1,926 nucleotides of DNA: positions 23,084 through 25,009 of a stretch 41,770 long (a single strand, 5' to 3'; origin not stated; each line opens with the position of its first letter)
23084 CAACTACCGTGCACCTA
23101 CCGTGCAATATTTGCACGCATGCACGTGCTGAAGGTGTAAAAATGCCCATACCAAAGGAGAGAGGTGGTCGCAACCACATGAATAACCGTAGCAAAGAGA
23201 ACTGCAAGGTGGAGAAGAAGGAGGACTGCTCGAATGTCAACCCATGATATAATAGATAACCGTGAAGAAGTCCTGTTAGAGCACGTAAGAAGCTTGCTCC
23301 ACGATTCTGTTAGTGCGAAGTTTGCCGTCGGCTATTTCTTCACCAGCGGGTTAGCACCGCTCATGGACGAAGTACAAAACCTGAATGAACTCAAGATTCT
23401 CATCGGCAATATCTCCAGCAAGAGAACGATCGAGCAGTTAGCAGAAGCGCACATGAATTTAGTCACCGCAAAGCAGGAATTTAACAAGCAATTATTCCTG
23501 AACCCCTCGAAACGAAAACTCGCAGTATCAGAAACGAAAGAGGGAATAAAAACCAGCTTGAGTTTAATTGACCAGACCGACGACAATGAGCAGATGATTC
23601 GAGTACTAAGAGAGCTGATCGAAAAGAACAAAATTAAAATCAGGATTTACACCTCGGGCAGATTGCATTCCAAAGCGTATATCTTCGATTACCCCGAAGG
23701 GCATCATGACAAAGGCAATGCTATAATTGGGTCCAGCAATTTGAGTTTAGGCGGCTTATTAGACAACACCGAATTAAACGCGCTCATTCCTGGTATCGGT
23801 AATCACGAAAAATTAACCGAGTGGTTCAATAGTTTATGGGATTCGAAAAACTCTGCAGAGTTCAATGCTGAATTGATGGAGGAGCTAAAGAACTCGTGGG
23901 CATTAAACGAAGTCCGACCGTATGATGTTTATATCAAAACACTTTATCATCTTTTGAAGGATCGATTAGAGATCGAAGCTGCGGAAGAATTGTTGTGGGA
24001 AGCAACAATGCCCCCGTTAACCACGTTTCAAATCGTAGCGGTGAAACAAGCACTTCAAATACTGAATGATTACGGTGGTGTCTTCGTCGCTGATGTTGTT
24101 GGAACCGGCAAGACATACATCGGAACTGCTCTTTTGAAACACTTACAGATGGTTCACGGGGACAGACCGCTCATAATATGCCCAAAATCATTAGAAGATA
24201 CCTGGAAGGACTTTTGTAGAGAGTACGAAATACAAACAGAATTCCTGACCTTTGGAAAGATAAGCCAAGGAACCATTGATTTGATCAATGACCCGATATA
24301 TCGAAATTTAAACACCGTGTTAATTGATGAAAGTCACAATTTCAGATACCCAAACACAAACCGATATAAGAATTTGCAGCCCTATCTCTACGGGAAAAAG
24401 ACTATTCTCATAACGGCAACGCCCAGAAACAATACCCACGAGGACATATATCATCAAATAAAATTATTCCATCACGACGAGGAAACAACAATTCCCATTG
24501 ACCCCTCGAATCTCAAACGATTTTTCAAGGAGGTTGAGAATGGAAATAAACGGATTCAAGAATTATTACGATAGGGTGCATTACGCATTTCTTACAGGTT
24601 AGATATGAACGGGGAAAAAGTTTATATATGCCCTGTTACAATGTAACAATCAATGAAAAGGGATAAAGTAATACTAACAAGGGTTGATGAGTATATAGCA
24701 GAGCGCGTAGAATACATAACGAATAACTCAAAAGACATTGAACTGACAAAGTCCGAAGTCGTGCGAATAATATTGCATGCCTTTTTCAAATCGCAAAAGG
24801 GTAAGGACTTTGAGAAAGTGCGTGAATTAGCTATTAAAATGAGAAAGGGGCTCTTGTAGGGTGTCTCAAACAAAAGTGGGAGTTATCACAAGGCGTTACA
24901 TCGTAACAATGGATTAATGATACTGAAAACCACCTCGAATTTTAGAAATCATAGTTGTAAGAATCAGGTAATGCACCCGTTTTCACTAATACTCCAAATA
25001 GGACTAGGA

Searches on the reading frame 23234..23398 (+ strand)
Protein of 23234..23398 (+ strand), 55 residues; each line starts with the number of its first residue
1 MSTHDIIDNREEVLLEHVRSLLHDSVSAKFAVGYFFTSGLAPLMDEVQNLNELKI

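Call 36: find_related_loci(query=A6, collection=metagenome_contigs, flank=10000)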
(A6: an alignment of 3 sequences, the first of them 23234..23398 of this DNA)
Query A6 (55 aa) in metagenome_contigs; peptide patterns used: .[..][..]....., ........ (x = any residue, [..] = any of these).
575 stretches matched a pattern; 443 encode a relative of the query (tblastn E <= 1e-3); the best 80 are kept; 80 distinct loci.
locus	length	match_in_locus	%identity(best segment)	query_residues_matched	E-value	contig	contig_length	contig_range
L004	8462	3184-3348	85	1-55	3e-29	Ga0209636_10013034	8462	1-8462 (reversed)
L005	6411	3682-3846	87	1-55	4e-29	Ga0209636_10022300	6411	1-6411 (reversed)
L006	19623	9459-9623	87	1-55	4e-29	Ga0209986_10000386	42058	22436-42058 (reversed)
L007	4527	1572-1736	84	1-55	1e-28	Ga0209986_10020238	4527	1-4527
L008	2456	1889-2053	84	1-55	7e-29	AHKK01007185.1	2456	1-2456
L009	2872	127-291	84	1-55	8e-29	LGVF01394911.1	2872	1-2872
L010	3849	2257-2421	85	1-55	8e-29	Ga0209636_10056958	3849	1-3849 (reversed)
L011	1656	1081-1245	82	1-55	3e-28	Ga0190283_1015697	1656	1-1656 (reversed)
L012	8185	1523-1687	82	1-55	7e-28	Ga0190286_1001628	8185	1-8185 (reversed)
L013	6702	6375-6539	82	1-55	1e-27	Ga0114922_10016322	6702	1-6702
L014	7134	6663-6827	82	1-55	2e-27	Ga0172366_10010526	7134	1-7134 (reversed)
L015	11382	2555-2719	82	1-55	2e-27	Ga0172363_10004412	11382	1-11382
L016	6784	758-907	78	1-50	3e-22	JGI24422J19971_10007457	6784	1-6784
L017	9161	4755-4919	56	1-55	1e-18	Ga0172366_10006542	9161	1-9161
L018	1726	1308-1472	58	1-55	4e-18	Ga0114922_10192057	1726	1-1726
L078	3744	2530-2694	47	1-55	4e-16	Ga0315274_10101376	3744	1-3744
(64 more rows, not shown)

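Call 68: find_related_loci(query=A6, collection=viral_contigs, flank=8000)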
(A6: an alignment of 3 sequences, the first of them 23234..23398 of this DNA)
Query A6 (55 aa) in viral_contigs; peptide patterns used: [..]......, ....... (x = any residue, [..] = any of these).
73 stretches matched a pattern; 4 encode a relative of the query (tblastn E <= 1e-3); 4 distinct loci.
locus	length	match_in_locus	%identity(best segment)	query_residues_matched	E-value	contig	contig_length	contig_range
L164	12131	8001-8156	56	4-55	2e-17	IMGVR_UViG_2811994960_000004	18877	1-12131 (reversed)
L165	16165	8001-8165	49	1-55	1e-16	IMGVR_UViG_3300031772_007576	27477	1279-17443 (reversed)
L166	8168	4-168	51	1-55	8e-16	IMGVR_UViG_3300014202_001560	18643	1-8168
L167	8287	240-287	69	3-18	4e-5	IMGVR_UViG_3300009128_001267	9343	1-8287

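Call 69: search_protein_families(library=pfam, max_evalue=0.001, proteins=[L010:963-1547:+, L018:182-1000:+, L018:1000-1305:+, L078:1893-2378:+, L078:1175-1618:+, L006:2305-5919:+, L006:6000-7754:+])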
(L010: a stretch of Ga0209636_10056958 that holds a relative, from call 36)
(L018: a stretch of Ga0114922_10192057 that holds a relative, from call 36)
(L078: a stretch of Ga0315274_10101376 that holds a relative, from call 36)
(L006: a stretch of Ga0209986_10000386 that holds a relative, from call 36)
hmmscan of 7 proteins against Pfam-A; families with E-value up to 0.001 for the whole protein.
L010:963-1547:+ (194 aa): 0 families

L018:182-1000:+ (272 aa): 0 families

L018:1000-1305:+ (101 aa): 0 families

L078:1893-2378:+ (161 aa): 1 family
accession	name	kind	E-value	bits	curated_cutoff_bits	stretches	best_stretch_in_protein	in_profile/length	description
PF01936.24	NYN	-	1.9e-10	41.8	24.2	1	10-134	5-127/145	NYN domain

L078:1175-1618:+ (147 aa): 1 family
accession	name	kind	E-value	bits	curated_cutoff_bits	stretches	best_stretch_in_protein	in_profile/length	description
PF05168.19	HEPN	-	7.9e-11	42.6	22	1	26-136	5-115/117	HEPN domain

L006:2305-5919:+ (1204 aa): 4 families
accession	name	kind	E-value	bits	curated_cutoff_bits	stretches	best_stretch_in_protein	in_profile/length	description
PF07669.17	Eco57I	-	5.5e-31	108.4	25.3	1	466-781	1-171/171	Eco57I restriction-modification methylase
PF20473.4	MmeI_Mtase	-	1.3e-13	51.2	27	1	408-508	10-105/259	MmeI, DNA-methyltransferase domain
PF02384.22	N6_Mtase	-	1.5e-09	38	20.4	0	418-487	47-99/311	N-6 DNA Methylase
PF01170.24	UPF0020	-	0.00029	21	22.3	0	419-482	30-93/197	RMKL-like, methyltransferase domain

L006:6000-7754:+ (584 aa): 1 family
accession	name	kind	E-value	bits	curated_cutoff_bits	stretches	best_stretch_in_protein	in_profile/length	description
PF13289.12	SIR2_2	-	1.3e-06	29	24.5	1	124-245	2-124/141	SIR2-like domain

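Call 76: search_protein_families(library=padloc, max_evalue=0.001, proteins=[L006:9459-12671:+, L006:2305-5919:+])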
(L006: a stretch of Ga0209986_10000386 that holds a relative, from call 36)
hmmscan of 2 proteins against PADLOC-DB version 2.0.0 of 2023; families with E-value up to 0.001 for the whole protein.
L006:9459-12671:+ (1070 aa): 41 families (the best 25 are shown)
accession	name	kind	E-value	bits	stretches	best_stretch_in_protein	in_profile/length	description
PDLC01075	C3a139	-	5e-75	251.5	1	5-999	3-924/948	HKD+Snf2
PDLC02621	DrmD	-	3.4e-38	129.5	2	534-824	389-682/1040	DrmD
PDLC02623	DrmD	-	4e-36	122.2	2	591-820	456-673/1040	DrmD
PDLC02500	BrxHI|BrxHII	-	5.1e-29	99.4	1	528-870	356-676/933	BrxHI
PDLC02193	PLD_Helicase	-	7.4e-27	91.9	2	620-825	639-857/905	-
PDLC02619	DrmD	-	6e-25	85.5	2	723-777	488-542/872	DrmD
PDLC02504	BrxHI|BrxHII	-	1.1e-24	84.5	1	527-824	355-634/971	BrxHII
PDLC00659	HmaA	-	3e-24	82.9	2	590-770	429-612/1176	SNF2 helicase / DEAD-box helicase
PDLC02633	DrmD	-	1.7e-18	64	1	627-783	481-643/839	DrmD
PDLC02843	DpdE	-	2.2e-18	63.6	2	646-768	546-663/1091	DpdE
PDLC02707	PbeA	-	7.7e-18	62.4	2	10-340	15-332/672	PbeA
PDLC02840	DpdE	-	6.4e-16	55.8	1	648-791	537-677/1091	DpdE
PDLC02572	DrmA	-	9.1e-16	55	1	534-780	386-633/1043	DrmA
PDLC02632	DrmD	-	5.9e-15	52.8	2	544-787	399-643/662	DrmD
PDLC02620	DrmD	-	4.4e-14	49.4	1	527-810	349-616/1060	DrmD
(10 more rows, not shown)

L006:2305-5919:+ (1204 aa): 60 families (the best 25 are shown)
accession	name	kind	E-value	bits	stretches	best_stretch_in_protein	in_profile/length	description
PDLC03601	REase_MTase_IIG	-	4.3e-51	171.8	2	155-522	195-558/1110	Type IIG restriction enzyme-methyltransferase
PDLC03596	REase_MTase_IIG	-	1.1e-49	167.3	3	124-389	155-464/1148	Type IIG restriction enzyme-methyltransferase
PDLC03612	REase_MTase_IIG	-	6.1e-40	135.3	2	455-796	583-915/1247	Type IIG restriction enzyme-methyltransferase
PDLC03628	REase_MTase_IIG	-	3.2e-32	109.6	2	46-415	37-392/1100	Type IIG restriction enzyme-methyltransferase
PDLC03604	REase_MTase_IIG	-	4.4e-32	109.1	2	404-529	375-508/1011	Type IIG restriction enzyme-methyltransferase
PDLC03609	REase_MTase_IIG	-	8.3e-27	91.4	2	154-522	180-533/1066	Type IIG restriction enzyme-methyltransferase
PDLC02643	DrmMI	-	2.7e-24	83.1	1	398-752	581-938/1347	DrmMI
PDLC03366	MTase_II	-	1.8e-23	81.1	2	649-816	92-244/568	Type II methyltransferase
PDLC03267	MTase_II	-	7.7e-21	72.6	2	873-1123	254-492/539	Type II methyltransferase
PDLC03598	REase_MTase_IIG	-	2.3e-20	70.1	1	156-508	152-455/912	Type IIG restriction enzyme-methyltransferase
PDLC03606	REase_MTase_IIG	-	2.7e-18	63.6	1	665-1118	455-872/935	Type IIG restriction enzyme-methyltransferase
PDLC02521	PglX|PglXI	-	4.2e-18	62.7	2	346-485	234-369/1174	PglX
PDLC03335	MTase_II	-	4.9e-18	63.1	2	658-801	186-310/607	Type II methyltransferase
PDLC03629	REase_MTase_IIG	-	1.7e-17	60.6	2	647-796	551-689/1182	Type IIG restriction enzyme-methyltransferase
PDLC03627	REase_MTase_IIG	-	2.2e-16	56.8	1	334-510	327-502/1136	Type IIG restriction enzyme-methyltransferase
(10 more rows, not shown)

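Call 93: search_protein_families(library=pfam, alignment_id=A9, max_evalue=0.00001)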
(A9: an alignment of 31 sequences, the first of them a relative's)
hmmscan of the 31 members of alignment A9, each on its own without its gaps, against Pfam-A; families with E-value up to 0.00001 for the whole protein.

A. member 1, L004:403-1188:- (262 aa): 1 family
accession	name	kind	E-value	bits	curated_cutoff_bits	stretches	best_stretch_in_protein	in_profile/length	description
PF01881.21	Cas_Cas6_C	-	9e-17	62.5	23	1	147-254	26-124/125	CRISPR associated protein Cas6, C-terminal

B. families by the number of members that match (of 31 scanned): 39 families (the first 25 are shown)
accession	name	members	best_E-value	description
PF13401.12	AAA_22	3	3.9e-11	AAA domain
PF01555.25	N6_N4_Mtase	2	3.9e-47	DNA methylase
PF01637.24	ATPase_2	2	4.6e-47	ATPase domain predominantly from Archaea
PF13191.12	AAA_16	2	1.3e-12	AAA ATPase domain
PF07724.20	AAA_2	1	8.2e-71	AAA domain (Cdc48 subfamily)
PF09568.16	RE_MjaI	1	1.3e-37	MjaI restriction endonuclease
PF17871.7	AAA_lid_9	1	1e-35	AAA lid domain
PF03235.19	GmrSD_N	1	4.5e-33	GmrSD restriction endonuclease, N-terminal domain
PF02463.25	SMC_N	1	1.1e-32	RecF/RecN/SMC N terminal domain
PF07669.17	Eco57I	1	7.3e-32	Eco57I restriction-modification methylase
PF02861.25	Clp_N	1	2.1e-29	Clp amino terminal domain, pathogenicity island component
PF10431.15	ClpB_D2-small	1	3.2e-28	C-terminal, D2-small domain, of ClpB protein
PF00892.27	EamA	1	3.5e-28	EamA-like transporter family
PF00352.27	TBP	1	1.8e-23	Transcription factor TFIID (or TATA-binding protein, TBP)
PF00004.35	AAA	1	3.2e-21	ATPase family associated with various cellular activities (AAA)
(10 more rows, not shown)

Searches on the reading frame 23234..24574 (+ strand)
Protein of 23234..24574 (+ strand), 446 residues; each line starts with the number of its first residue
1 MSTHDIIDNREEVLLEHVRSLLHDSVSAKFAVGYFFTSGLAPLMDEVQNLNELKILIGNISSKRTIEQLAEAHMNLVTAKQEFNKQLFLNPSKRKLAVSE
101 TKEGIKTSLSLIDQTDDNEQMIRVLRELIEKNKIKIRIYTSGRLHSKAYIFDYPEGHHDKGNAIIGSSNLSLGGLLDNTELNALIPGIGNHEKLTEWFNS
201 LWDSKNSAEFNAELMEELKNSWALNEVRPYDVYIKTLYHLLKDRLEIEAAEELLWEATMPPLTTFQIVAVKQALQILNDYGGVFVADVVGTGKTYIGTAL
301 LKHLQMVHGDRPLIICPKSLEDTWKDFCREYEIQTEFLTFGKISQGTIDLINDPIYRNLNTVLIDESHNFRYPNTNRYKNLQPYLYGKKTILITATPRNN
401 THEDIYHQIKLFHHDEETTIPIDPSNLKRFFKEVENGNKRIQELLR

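Call 9: search_protein_families(library=pfam, max_evalue=0.01, proteins=[window:23234-24574:+])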
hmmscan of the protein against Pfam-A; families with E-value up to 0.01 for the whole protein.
window:23234-24574:+ (446 aa): 7 families
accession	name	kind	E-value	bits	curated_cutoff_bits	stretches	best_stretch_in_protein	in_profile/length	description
PF13091.12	PLDc_2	-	3.1e-11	43.7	27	1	113-202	49-132/132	PLD-like domain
PF00176.29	SNF2-rel_dom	-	2.1e-08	34.1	24.9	1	359-415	126-181/290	SNF2-related domain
PF04851.21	ResIII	-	7.6e-07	29.6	22.5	1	264-398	6-163/164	Type III restriction enzyme, res subunit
PF09565.16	RE_NgoFVII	-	4.5e-06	26.5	23.8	1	130-201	76-148/162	NgoFVII restriction endonuclease N-terminal PLD domain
PF00270.35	DEAD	-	5.2e-05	23.5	26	0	338-401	92-164/167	DEAD/DEAH box helicase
PF13401.12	AAA_22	-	0.00018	22.3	27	1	289-371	14-97/130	AAA domain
PF20720.3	nSTAND3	-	0.0067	16.6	27.2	0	269-325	6-59/155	Novel STAND NTPase 3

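Call 76: search_protein_families(library=padloc, max_evalue=0.001, proteins=[window:23234-24574:+])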
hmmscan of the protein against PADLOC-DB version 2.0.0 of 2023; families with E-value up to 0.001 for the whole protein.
window:23234-24574:+ (446 aa): 14 families
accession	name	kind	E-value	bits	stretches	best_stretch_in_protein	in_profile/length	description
PDLC02707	PbeA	-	6.9e-14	49.3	1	11-341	16-331/672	PbeA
PDLC02704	PbeA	-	2e-10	37.8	1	11-334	15-330/682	PbeA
PDLC02619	DrmD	-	7e-09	32.4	1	262-325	33-95/872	DrmD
PDLC02614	DrmC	-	2e-07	28.9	1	100-187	56-137/153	DrmC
PDLC02703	PbeA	-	5.3e-07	26.6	1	19-208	23-205/626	PbeA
PDLC02852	DpdE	-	6.2e-06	22.4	0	249-325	453-525/905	DpdE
PDLC04556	PDC-M27C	-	7.9e-06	22.5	0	263-332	37-105/892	-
PDLC02623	DrmD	-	3.5e-05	19.8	0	272-325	109-164/1040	DrmD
PDLC02611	DrmC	-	3.8e-05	21.9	1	143-203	78-131/138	DrmC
PDLC03659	mREase_IV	-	0.00021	17.3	1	117-190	91-160/945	Type IV methyl-directed restriction enzyme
PDLC02616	DrmC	-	0.0003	18.4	1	158-205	172-219/224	DrmC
PDLC02592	DrmC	-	0.00065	17.5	0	116-188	144-212/234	DrmC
PDLC02618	DrmD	-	0.00076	16.9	0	263-326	111-173/273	DrmD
PDLC00659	HmaA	-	0.00099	15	0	266-336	109-180/1176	SNF2 helicase / DEAD-box helicase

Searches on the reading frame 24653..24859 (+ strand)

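Call 9: search_protein_families(library=pfam, max_evalue=0.01, proteins=[window:24653-24859:+])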
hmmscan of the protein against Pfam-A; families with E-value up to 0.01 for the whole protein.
window:24653-24859:+ (68 aa): 1 family
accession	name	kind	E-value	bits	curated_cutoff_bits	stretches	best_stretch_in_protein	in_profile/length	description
PF21984.2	DnaD_N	-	0.0098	16.5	27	0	23-64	6-46/101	DnaD N-terminal domain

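Call 32: search_protein_families(library=pfam, max_evalue=0.01, proteins=[window:24653-24859:+])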
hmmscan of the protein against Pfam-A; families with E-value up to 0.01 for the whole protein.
window:24653-24859:+ (68 aa): 1 family
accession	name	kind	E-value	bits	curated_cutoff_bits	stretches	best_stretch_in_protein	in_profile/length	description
PF21984.2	DnaD_N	-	0.0098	16.5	27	0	23-64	6-46/101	DnaD N-terminal domain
